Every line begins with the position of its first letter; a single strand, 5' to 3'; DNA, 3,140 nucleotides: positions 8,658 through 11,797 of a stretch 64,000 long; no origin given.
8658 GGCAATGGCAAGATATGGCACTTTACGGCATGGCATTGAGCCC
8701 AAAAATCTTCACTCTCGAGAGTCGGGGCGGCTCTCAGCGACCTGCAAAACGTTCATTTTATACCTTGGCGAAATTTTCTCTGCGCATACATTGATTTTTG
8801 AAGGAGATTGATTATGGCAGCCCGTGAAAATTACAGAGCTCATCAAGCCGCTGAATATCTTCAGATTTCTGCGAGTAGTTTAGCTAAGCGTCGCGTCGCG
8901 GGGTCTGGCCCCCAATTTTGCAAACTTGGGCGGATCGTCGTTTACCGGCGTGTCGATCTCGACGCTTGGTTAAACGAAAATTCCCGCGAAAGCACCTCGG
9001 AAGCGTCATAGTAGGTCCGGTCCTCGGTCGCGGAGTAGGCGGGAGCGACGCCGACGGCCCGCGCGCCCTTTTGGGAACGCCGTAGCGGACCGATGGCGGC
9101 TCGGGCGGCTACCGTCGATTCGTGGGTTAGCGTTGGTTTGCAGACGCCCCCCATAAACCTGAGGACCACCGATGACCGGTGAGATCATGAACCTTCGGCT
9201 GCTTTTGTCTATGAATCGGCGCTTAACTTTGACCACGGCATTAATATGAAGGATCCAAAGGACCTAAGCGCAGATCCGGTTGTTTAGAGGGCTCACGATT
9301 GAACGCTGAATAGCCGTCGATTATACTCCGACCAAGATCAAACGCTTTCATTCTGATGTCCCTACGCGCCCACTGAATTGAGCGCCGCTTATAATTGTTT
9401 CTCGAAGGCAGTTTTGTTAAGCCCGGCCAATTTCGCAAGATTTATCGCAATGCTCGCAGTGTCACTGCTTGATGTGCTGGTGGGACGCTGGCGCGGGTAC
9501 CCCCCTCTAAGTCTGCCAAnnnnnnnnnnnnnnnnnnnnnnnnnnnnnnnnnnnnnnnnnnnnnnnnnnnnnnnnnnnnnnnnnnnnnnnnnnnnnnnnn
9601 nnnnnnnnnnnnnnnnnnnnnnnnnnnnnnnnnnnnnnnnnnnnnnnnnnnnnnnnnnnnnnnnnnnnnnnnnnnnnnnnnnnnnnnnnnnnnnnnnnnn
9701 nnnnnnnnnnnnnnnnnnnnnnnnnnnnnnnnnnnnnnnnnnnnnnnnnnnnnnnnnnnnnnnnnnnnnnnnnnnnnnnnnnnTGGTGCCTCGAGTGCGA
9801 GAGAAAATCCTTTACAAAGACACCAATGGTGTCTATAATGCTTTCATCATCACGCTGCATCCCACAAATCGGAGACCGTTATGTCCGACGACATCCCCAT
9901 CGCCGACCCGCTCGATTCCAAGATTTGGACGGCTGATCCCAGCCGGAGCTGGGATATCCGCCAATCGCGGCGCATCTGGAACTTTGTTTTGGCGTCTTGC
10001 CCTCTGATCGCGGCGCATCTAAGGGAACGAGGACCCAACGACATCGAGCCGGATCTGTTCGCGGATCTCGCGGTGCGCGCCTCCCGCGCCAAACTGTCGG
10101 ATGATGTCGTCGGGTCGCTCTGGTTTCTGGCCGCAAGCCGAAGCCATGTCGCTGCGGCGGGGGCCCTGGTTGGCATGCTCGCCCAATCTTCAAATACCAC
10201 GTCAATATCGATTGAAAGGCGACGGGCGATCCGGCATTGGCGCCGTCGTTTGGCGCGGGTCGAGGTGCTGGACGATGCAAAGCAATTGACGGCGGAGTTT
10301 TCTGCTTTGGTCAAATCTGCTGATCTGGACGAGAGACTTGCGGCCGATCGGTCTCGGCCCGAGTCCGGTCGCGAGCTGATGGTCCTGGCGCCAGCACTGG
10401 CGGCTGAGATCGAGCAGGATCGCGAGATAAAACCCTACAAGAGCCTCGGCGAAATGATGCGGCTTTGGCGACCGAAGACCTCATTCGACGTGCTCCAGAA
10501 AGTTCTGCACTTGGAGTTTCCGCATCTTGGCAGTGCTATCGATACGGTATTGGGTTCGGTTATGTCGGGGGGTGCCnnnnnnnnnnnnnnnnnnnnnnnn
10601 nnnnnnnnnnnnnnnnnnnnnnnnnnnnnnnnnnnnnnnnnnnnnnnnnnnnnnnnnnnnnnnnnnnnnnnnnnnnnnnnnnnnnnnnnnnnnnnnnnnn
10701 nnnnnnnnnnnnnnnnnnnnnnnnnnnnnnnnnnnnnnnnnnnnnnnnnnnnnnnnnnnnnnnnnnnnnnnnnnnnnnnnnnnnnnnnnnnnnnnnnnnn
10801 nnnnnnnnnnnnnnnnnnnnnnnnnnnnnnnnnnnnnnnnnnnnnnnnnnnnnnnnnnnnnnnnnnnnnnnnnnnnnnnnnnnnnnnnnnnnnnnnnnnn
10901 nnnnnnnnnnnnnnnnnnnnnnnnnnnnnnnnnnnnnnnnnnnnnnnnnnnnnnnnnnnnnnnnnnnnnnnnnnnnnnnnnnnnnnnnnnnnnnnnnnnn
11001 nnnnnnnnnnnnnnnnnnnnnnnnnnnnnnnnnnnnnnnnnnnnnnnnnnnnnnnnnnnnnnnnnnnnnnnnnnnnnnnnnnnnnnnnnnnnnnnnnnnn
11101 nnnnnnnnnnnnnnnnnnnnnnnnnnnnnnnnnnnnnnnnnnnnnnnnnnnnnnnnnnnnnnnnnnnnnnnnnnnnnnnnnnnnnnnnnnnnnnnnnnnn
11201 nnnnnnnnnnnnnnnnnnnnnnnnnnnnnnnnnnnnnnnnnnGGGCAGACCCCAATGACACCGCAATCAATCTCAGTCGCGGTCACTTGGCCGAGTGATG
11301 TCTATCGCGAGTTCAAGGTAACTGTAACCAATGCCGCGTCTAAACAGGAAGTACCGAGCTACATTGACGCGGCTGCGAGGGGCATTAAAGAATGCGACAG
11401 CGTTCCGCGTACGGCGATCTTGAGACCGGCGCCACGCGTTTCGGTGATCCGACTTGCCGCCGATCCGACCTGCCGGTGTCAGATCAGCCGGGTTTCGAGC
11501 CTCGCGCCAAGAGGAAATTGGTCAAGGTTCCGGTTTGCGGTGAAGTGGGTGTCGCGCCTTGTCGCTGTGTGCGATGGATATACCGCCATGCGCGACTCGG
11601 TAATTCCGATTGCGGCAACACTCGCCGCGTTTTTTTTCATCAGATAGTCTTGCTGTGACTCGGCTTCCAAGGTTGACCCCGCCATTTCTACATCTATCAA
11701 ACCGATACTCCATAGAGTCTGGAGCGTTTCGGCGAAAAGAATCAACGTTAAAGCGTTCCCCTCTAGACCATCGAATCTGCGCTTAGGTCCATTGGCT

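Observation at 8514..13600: Compact (~5 kb) tRNA-Ala-linked integrative island: AlpA - XRE - Lon-like ATPase - small ORF - tyrosine recombinase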

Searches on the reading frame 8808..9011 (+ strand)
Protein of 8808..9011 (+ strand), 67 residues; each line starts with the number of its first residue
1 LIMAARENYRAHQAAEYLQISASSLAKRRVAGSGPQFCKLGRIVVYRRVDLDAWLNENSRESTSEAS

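Call 8: search_protein_families(library=pfam, proteins=[window:8808-9011:+], max_evalue=0.01)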
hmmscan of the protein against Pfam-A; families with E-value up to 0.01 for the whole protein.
window:8808-9011:+ (67 aa): 1 family
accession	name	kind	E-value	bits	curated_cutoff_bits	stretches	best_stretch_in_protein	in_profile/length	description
PF12728.13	HTH_17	-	7.2e-07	29.8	27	1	13-59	6-51/51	Helix-turn-helix domain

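Call 9: search_protein_families(library=ncbifam, proteins=[window:8808-9011:+], max_evalue=0.01)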
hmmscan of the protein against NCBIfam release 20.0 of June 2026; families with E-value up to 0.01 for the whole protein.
window:8808-9011:+ (67 aa): 0 families

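Call 13: search_protein_families(library=padloc, proteins=[window:8808-9011:+], max_evalue=0.01)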
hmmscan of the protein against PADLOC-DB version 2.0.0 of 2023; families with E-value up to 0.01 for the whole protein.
window:8808-9011:+ (67 aa): 0 families

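Call 14: search_protein_families(library=phrogs, proteins=[window:8808-9011:+], max_evalue=0.01)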
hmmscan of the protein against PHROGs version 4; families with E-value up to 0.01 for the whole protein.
window:8808-9011:+ (67 aa): 4 families
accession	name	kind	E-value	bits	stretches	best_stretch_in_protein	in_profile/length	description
phrog_66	-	integration and excision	1.4e-06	29.2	1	5-65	90-150/412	excisionase and transcriptional regulator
phrog_2528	-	unknown function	4.2e-06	27.7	1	8-66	28-87/90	-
phrog_7338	-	unknown function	4.4e-06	27.9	1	10-62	32-84/87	-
phrog_668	-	DNA, RNA and nucleotide metabolism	0.0024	18.6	1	11-63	66-118/181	HTH DNA binding protein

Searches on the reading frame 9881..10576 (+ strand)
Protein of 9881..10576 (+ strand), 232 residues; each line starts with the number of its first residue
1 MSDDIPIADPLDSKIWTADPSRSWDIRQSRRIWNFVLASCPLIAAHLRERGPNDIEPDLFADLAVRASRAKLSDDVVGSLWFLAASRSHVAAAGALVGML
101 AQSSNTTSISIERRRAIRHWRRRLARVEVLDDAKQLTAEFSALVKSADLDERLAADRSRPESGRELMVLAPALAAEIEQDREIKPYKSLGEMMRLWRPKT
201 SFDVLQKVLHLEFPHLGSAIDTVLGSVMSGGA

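Call 50: search_protein_representatives(protein=window:9881-10576:+)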
Query: 232 residues. Proteins with E-value up to 0.001 (for the whole library): 9; up to 1e-10: 6; up to 1e-30: 2. The best 9 are listed.
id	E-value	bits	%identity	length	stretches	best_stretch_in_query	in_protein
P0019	6.0e-71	255.0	53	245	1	1-231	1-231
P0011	1.9e-32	129.1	34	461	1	3-232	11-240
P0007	1.1e-30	123.4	38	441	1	9-231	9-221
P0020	1.0e-15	74.5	37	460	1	57-228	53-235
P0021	7.3e-14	68.4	34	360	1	1-230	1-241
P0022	3.6e-11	59.6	30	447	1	1-223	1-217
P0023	3.4e-09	53.2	36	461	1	58-231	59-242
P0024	1.5e-06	44.5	34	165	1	1-142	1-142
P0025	1.6e-05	41.1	30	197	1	1-175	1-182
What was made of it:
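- Closest known: LonA protease. Different: There is no LAN/PUA N-domain; the N-terminal 232 residues form a helical domain found only in this small family (call 50).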

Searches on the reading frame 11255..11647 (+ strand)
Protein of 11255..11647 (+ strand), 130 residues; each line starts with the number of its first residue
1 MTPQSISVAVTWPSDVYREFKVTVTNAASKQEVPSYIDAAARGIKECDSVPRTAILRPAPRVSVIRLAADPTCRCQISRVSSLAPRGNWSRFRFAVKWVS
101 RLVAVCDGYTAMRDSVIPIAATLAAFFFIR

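Call 8: search_protein_families(library=pfam, proteins=[window:11255-11647:+], max_evalue=0.01)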
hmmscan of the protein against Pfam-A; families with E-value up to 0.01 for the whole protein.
window:11255-11647:+ (130 aa): 0 families

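Call 9: search_protein_families(library=ncbifam, proteins=[window:11255-11647:+], max_evalue=0.01)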
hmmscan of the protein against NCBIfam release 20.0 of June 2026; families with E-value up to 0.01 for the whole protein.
window:11255-11647:+ (130 aa): 0 families

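Call 13: search_protein_families(library=padloc, proteins=[window:11255-11647:+], max_evalue=0.01)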
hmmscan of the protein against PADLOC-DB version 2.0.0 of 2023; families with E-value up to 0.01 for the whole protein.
window:11255-11647:+ (130 aa): 0 families

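Call 14: search_protein_families(library=phrogs, proteins=[window:11255-11647:+], max_evalue=0.01)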
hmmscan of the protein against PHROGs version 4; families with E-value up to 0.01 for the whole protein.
window:11255-11647:+ (130 aa): 0 families

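Call 81: find_homologous_proteins(query=window:11255-11647:+, max_evalue=0.01)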
Query window:11255-11647:+ (130 aa): 4 proteins with E <= 0.01 among 73 candidates.
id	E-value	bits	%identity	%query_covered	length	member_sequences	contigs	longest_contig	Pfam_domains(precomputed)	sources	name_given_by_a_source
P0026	2.3e-54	201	72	99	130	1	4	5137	-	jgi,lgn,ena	jgi:hypothetical protein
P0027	2.0e-44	169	64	99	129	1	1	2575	-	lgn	-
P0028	2.5e-42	162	62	100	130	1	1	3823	-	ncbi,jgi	jgi:hypothetical protein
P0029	1.9e-37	146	57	100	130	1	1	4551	-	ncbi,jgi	jgi:hypothetical protein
